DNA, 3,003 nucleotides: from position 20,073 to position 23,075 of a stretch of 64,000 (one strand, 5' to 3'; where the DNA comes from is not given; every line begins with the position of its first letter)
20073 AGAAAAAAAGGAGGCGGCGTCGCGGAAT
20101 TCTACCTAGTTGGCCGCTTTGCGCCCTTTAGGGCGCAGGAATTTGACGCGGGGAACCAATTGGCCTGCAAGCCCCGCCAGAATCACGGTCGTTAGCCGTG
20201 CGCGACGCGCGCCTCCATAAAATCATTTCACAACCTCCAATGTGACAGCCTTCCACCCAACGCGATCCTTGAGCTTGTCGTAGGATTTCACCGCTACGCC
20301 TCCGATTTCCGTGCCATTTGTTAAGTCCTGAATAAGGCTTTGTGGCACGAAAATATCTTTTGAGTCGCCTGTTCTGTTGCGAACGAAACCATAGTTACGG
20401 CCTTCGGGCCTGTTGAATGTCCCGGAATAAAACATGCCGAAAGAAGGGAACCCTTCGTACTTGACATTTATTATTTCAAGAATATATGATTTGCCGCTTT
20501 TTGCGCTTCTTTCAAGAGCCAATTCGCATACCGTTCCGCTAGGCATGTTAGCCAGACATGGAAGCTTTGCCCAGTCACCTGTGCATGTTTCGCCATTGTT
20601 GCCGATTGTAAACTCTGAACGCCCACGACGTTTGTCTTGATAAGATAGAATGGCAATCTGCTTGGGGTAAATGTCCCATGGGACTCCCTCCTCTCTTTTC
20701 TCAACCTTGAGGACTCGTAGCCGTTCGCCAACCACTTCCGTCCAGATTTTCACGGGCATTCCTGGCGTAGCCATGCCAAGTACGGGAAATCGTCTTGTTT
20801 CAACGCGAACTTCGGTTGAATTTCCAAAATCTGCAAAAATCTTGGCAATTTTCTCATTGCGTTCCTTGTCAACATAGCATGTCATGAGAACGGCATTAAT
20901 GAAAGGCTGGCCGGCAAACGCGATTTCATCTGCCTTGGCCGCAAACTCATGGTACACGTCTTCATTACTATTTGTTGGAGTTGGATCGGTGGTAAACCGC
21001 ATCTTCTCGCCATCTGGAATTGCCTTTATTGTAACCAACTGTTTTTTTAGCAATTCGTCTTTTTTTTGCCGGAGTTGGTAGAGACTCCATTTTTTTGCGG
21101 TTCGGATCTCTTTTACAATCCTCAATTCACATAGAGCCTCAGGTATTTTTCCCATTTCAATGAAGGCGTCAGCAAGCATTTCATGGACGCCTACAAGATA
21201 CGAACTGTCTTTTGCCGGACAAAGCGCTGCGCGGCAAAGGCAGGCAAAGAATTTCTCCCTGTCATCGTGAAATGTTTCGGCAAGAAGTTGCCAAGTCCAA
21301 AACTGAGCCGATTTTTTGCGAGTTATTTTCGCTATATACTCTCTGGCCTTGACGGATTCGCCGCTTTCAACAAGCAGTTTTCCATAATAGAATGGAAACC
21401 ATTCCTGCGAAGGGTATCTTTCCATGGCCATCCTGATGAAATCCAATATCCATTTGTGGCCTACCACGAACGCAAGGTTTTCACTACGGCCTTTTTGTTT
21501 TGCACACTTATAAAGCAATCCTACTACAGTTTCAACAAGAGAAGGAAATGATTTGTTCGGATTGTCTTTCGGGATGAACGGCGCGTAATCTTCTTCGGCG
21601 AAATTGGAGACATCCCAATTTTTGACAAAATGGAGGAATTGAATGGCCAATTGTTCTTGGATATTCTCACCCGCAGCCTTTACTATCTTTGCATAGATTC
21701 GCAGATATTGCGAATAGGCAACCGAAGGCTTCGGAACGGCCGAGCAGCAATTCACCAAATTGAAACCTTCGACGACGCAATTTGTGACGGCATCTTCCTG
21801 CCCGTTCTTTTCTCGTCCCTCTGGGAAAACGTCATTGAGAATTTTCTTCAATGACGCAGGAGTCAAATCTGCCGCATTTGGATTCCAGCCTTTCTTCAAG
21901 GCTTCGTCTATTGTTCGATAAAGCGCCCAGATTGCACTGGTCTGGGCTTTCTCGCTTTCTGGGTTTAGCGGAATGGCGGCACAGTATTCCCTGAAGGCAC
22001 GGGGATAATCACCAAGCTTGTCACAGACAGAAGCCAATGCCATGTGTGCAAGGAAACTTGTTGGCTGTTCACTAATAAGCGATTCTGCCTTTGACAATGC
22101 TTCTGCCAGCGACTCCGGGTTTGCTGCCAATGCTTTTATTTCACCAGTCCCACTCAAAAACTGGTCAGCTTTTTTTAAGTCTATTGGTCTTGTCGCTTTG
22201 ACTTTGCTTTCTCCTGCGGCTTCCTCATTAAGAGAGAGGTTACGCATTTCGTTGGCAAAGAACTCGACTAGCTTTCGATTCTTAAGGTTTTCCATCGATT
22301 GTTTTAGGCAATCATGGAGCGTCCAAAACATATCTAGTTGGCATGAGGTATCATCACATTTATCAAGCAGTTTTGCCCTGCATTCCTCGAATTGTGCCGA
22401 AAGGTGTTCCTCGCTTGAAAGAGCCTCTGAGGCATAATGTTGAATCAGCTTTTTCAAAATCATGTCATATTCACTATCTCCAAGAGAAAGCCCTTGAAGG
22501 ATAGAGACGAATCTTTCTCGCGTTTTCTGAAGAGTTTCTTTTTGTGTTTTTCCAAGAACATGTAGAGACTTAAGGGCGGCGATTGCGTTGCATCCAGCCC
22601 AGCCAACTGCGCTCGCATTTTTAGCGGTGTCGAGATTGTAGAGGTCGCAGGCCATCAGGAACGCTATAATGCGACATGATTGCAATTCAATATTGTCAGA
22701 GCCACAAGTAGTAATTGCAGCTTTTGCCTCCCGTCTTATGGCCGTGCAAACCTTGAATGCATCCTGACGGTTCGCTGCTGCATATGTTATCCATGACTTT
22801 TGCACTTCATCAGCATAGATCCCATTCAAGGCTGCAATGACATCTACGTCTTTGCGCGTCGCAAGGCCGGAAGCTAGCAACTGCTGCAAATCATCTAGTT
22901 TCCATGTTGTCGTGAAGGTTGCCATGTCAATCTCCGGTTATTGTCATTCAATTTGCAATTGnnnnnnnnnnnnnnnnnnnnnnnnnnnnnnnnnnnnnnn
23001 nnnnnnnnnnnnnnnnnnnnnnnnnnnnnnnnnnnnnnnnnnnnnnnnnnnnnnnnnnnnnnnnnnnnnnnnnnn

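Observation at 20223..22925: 900-aa TPR-like protein ending in a cold-shock-domain-like OB fold, encoded immediately upstream of the RT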

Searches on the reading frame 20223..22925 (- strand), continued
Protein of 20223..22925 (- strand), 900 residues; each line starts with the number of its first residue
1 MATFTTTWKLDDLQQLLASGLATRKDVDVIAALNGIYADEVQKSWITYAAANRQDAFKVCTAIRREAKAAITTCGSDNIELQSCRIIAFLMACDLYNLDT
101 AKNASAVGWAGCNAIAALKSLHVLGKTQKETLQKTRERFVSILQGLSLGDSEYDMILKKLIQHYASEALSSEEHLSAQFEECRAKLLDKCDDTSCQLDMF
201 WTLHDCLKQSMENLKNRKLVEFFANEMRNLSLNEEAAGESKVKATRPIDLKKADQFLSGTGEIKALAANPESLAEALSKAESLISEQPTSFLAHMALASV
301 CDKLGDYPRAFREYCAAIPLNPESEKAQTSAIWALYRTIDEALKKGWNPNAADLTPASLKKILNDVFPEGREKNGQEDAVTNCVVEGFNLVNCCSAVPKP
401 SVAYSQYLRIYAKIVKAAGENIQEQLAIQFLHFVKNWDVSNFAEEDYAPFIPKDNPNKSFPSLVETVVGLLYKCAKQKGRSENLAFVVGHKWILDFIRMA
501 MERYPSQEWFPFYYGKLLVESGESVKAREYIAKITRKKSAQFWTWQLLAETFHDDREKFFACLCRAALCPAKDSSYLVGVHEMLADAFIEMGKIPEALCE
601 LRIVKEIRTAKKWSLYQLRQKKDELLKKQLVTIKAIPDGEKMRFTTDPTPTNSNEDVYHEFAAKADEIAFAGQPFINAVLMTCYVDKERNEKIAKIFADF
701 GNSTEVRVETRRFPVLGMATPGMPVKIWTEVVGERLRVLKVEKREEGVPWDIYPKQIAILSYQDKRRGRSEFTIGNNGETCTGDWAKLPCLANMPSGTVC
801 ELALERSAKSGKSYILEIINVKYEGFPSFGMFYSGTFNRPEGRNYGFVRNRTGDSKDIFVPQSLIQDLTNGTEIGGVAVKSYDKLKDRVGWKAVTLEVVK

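Call 75: fold_search(model_id=the predicted structure, library=pdb)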
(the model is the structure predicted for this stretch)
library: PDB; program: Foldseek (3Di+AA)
matches with E <= 10: 1519; with E <= 0.001: 131
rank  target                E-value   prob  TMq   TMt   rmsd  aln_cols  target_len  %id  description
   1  4buj_B                7.0e-07  1.00  0.17  0.13  23.6       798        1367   13  Crystal structure of the S. cerevisiae Ski2-3-8 complex (released 2013-08-28)
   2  9rtt_Q                1.4e-06  1.00  0.15  0.15  25.6       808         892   11  Activated Elongation Complex with IWS1 and ELOF1 (released 2025-09-03)
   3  8fgw_D                1.9e-06  1.00  0.20  0.15  24.9       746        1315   12  Human IFT-A complex structures provide molecular insights into ciliary transport (released 2023-02-22)
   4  4buj_F                2.2e-06  1.00  0.17  0.13  22.6       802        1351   12  Crystal structure of the S. cerevisiae Ski2-3-8 complex (released 2013-08-28)
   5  9hvq_Q                2.4e-06  1.00  0.13  0.13  29.2       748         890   11  Structure of the transcribing Pol II-DSIF-PAF-SPT6-RECQL5 complex (released 2025-07-16)
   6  8bbe_D                2.8e-06  1.00  0.18  0.24  24.0       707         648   11  Structure of the IFT-A complex; IFT-A2 module (released 2022-12-21)
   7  8q9t_E                4.2e-06  1.00  0.12  0.11  24.1       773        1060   13  CryoEM structure of a S. Cerevisiae Ski238 complex bound to RNA (released 2023-11-29)
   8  5dse_A                5.4e-06  1.00  0.14  0.21  26.9       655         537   13  Crystal Structure of the TTC7B/Hyccin Complex (released 2015-12-02)
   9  9g8r_B                7.2e-06  1.00  0.12  0.10  29.1       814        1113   13  human SKI7-SKI238 complex in the open state (released 2024-10-16)
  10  9b9g_D                8.2e-06  1.00  0.14  0.21  29.6       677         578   12  Structure of the PI4KA complex bound to Calcineurin (released 2024-09-11)
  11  8chy                  1.2e-05  1.00  0.17  0.44  11.4       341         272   15  Crystal structure of an 8-repeat consensus TPR superhelix with Zinc. (released 2024-02-21)
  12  8bbg_D                1.2e-05  1.00  0.16  0.12  25.8       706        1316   13  Structure of the IFT-A complex; anterograde IFT-A train model (released 2022-12-21)
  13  6yj6_A                1.6e-05  1.00  0.16  0.18  31.2       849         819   10  Structure of the TFIIIC subcomplex tauA (released 2020-09-16)
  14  7dkh_I                1.6e-05  1.00  0.13  0.12  23.5       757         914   12  Crystal structure of the Ctr9/Paf1/Cdc73/Rtf1 quaternary complex (released 2021-11-24)
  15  9gaw_Y                1.7e-05  1.00  0.15  0.22  26.1       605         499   10  High-resolution structure of the Anaphase-promoting complex/cyclosome (APC/C) bound to co-activator Cdh1 (released 2024-08-14)
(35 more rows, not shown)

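Call 105: search_protein_families(library=pfam, proteins=[L012:8833-9987:+], max_evalue=0.1)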
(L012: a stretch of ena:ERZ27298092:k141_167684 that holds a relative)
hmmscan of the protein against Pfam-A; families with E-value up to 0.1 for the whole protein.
L012:8833-9987:+ (385 aa): 0 families

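Call 108: search_dna_similar(query=window:20226-22925:-, collection=plasmids, mode=protein, max_rows=10)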
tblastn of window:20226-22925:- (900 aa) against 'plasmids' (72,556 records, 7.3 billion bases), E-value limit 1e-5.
Records with a match: 17; places in all: 17; records where one place covers at least 80% of the query: 0.
Best place of each record, by identity: <60% 17.
By first word of the organism name: Acinetobacter 9; Chryseobacterium 2; Sulfurospirillum 1; Frigidibacter 1; Hymenobacter 1; Pseudomonas 1; Leisingera 1; Runella 1.
By predicted mobility (MOB-suite, as given by PLSDB): mobilizable 9; non-mobilizable 6; conjugative 2.
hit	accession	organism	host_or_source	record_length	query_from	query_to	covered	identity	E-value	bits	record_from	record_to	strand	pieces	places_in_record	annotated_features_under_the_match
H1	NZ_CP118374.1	Sulfurospirillum sp. 'SP'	bacterial isolate,Wastewater treatment ...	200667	273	897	69%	24.8%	1e-36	158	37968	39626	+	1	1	hypothetical protein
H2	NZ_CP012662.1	Frigidibacter mobilis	oil-production water,oil-production ...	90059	295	899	67%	23.5%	2e-25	121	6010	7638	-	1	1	hypothetical protein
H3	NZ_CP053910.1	Hymenobacter sp. BRD128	cell culture,soil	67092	296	897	67%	23.6%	2e-22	133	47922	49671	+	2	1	hypothetical protein (x2)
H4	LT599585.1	Pseudomonas veronii 1YdBTEX2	-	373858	397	896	56%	25.9%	4e-19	101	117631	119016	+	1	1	hypothetical protein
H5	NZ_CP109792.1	Leisingera thetidis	-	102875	273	762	54%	22.4%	2e-16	93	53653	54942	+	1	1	hypothetical protein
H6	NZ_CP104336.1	Acinetobacter baumannii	Homo sapiens,blood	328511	376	774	44%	22.9%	2e-17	96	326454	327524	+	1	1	tetratricopeptide repeat protein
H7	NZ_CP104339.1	Acinetobacter baumannii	Homo sapiens,Wound/Abscess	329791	376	774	44%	22.9%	2e-17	96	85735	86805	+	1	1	tetratricopeptide repeat protein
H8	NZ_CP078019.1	Acinetobacter junii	whole organism,washroom sink in ...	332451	376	774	44%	22.9%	2e-17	96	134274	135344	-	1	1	tetratricopeptide repeat protein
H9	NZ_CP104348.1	Acinetobacter baumannii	Homo sapiens,sputum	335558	376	774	44%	22.9%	2e-17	96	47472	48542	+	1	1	tetratricopeptide repeat protein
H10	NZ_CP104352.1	Acinetobacter baumannii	Homo sapiens,Wound/Abscess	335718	376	774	44%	22.9%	2e-17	96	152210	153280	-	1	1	tetratricopeptide repeat protein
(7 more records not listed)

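Call 109: search_dna_similar(query=window:20226-22925:-, collection=phages, mode=protein, max_rows=10)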
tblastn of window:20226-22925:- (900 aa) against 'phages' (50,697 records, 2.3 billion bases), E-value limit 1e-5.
Records with a match: 1; places in all: 1; records where one place covers at least 80% of the query: 0.
Best place of each record, by identity: <60% 1.
By first word of the organism name: Bacteriophage 1.
By host as written in the record: - 1.
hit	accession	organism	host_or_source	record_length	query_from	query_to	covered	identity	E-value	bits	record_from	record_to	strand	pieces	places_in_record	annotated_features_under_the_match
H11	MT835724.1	Bacteriophage sp.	human fecal samples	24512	399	615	24%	27.5%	5e-11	73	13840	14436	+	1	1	record has no annotation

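Call 110: get_annotated_region(hit=H1, flank=6000)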
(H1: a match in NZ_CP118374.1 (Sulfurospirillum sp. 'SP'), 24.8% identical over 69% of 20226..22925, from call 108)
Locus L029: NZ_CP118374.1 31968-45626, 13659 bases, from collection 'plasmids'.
description: Sulfurospirillum sp. 'SP' plasmid pSulSP, complete sequence
organism: Sulfurospirillum sp. 'SP' (NCBI taxid 3023479)
taxonomy: Bacteria; Campylobacterota; Epsilonproteobacteria; Campylobacterales; Sulfurospirillaceae; Sulfurospirillum; Sulfurospirillum sp. 'SP'
host: -; source: bacterial isolate,Wastewater treatment plant; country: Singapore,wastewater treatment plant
typing (MOB-suite, as given by PLSDB): non-mobilizable
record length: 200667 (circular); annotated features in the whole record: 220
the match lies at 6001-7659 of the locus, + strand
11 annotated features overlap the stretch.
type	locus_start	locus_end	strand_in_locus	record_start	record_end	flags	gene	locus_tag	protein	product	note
CDS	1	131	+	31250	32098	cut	-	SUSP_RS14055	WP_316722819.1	IS982 family transposase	-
CDS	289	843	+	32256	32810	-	-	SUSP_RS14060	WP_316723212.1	transposase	-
CDS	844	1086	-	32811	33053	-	-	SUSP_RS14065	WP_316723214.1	hypothetical protein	-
CDS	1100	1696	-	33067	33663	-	-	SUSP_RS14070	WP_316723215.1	recombinase family protein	GO:0006310 - DNA recombination [Evidence IEA]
CDS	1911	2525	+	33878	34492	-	-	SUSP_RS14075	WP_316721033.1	recombinase family protein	GO:0006310 - DNA recombination [Evidence IEA]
CDS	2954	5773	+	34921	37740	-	-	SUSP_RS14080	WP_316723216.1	AAA family ATPase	-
CDS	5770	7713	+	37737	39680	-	-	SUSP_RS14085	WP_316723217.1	hypothetical protein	-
CDS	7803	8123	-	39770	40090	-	-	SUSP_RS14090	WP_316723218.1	type II toxin-antitoxin system RelE/ParE family toxin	-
CDS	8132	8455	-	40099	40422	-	-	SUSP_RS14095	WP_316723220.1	type II toxin-antitoxin system Phd/YefM family antitoxin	-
CDS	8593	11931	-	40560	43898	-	-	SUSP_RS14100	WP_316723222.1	UvrD-helicase domain-containing protein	-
CDS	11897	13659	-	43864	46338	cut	-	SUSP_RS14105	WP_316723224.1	PD-(D/E)XK nuclease family protein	-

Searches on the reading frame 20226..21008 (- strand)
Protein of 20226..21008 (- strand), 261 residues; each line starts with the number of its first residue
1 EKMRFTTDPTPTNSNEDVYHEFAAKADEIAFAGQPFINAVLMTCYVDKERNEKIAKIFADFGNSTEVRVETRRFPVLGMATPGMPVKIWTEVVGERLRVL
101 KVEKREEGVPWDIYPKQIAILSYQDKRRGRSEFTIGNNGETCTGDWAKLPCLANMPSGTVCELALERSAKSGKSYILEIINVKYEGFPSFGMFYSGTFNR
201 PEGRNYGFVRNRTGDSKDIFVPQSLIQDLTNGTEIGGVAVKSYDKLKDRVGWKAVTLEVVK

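Call 53: predict_structure(alignment_id=A4)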
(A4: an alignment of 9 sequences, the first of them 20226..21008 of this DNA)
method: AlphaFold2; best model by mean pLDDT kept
length: 261 residues; sequences in the alignment: 9
mean_pLDDT: 84.7   pTM: 0.76
mean pLDDT of the five models: 84.7, 82.3, 80.1, 79.1, 79.0
residues with pLDDT >= 90: 123; 70-90: 107; 50-70: 26; < 50: 5
segments of 3 or more residues with pLDDT < 50: 1-5
pLDDT, mean of each block of 10 residues (from residue 1): 47 63 71 84 89 90 79 87 91 82 87 91 95 94 93 94 84 85 84 92 89 73 87 93 88 92 73
secondary structure, 60 per line:
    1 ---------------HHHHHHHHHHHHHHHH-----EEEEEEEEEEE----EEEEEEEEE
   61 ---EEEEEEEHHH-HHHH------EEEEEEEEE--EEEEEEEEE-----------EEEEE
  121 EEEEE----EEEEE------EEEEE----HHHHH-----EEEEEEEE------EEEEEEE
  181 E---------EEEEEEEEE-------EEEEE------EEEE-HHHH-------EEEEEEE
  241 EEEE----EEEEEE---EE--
elements in order: H16-31 E37-47 E52-60 E64-70 H75-78 E85-93 E96-104 E116-125 E130-134 E141-145 H150-154 E160-167 E174-181 E191-199 E207-211 E218-221 H223-226 E234-244 E249-254

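Call 58: fold_search(model_id=the predicted structure, library=pdb)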
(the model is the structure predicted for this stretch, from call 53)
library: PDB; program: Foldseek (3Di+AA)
matches with E <= 10: 1161; with E <= 0.001: 12
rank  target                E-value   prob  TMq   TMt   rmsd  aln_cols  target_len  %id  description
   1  6y6e                  2.3e-06  1.00  0.29  0.31  10.7       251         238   10  drosophila Unr CSD456 (released 2020-07-29)
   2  7yny_C                1.5e-05  1.00  0.27  0.23  11.6       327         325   11  Crystal structure of baculovirus LEF-3 from Helicoverpa armigera nucleopolyhedrovirus (released 2023-01-25)
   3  5z7d_C                2.4e-05  1.00  0.23  0.17  13.1       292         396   14  p204HINab-dsDNA complex structure (released 2019-01-30)
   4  5z7d_B                3.6e-05  1.00  0.25  0.18  17.0       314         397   12  p204HINab-dsDNA complex structure (released 2019-01-30)
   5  2ix1_A                7.5e-05  1.00  0.20  0.09  12.4       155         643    8  RNase II D209N mutant (released 2006-10-05)
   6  7yny_H                9.8e-05  0.99  0.23  0.20  14.2       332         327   10  Crystal structure of baculovirus LEF-3 from Helicoverpa armigera nucleopolyhedrovirus (released 2023-01-25)
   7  7zhh_A                1.0e-04  1.00  0.24  0.28  14.6       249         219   10  Complex structure of drosophila Unr CSD789 and a poly(A) RNA sequence (released 2022-12-07)
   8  7ypo_A                1.6e-04  1.00  0.29  0.25  13.5       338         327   11  Cryo-EM structure of baculovirus LEF-3 in complex with ssDNA (released 2023-01-25)
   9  4jbm_B                8.0e-04  1.00  0.25  0.31   9.1       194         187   13  Structure of murine DNA binding protein bound with ds DNA (released 2013-06-26)
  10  6y6m_MODEL_1_A        8.9e-04  1.00  0.21  0.31  11.8       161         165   11  solution structure of cold-shock domain 1 and 2 of drosophila Upstream of N-Ras (Unr) (released 2020-07-29)
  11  4l5t_B                9.9e-04  0.97  0.21  0.26  13.6       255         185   10  Crystal structure of the tetrameric p202 HIN2 (released 2013-07-31)
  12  2cwa                  9.9e-04  0.91  0.19  0.23  17.8       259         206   10  Crystal Structure Of The Single-stranded DNA Binding Protein From Thermus Thermophilus HB8 (released 2005-12-17)
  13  5yzw_B                1.0e-03  0.99  0.24  0.29   9.1       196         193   12  Crystal structure of p204 HINb domain (released 2018-12-19)
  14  7pxd_A                1.2e-03  1.00  0.26  0.16   7.1       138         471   10  Substrate-engaged mycobacterial Proteasome-associated ATPase in complex with open-gate 20S CP - composite map (state B (released 2022-01-19)
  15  3rln                  1.2e-03  1.00  0.25  0.31   9.0       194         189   12  Structural Basis of Cytosolic DNA Recognition by Innate Immune Receptors (released 2012-04-25)
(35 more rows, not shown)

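Call 67: search_protein_families(library=pfam, proteins=[window:20226-21008:-], max_evalue=10)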
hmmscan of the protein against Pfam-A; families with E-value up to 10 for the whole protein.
window:20226-21008:- (261 aa): 3 families
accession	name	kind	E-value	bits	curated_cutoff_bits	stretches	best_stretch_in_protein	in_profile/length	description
PF22707.2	S1CSD-TOTE-2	-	1.7e-13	50.8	27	1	194-257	3-60/60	S1/CSD-like domain 2 of the TOTE conflict systems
PF07497.18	Rho_RNA_bind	-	0.073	13.3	27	1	204-237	10-47/73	Rho termination factor, RNA-binding domain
PF00313.28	CSD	-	0.18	12.1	27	1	204-228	12-35/66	'Cold-shock' DNA-binding domain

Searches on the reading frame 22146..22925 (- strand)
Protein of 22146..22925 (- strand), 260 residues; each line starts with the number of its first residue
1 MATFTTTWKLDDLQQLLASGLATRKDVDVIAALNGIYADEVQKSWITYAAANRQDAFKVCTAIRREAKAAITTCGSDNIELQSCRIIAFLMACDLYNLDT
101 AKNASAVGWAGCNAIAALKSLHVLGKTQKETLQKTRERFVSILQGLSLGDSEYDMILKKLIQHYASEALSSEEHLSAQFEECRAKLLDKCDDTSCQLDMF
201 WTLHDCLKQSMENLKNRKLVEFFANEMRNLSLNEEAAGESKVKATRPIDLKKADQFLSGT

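Call 67: search_protein_families(library=pfam, proteins=[window:22146-22925:-], max_evalue=10)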
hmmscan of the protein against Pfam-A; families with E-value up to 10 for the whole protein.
window:22146-22925:- (260 aa): 4 families
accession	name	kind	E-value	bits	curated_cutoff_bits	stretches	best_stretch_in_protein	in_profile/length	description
PF09361.15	Phasin_2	-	0.09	13.4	24.9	1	97-141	32-76/100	Phasin protein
PF22654.1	DUF7008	-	0.099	12.1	42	1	101-147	265-311/368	Domain of unknown function (DUF7008)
PF07369.16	DUF1488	-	0.14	12.6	22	1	159-189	35-64/82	Protein of unknown function (DUF1488)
PF15430.11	SVWC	-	0.25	12.1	27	0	185-221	16-50/66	Single domain von Willebrand factor type C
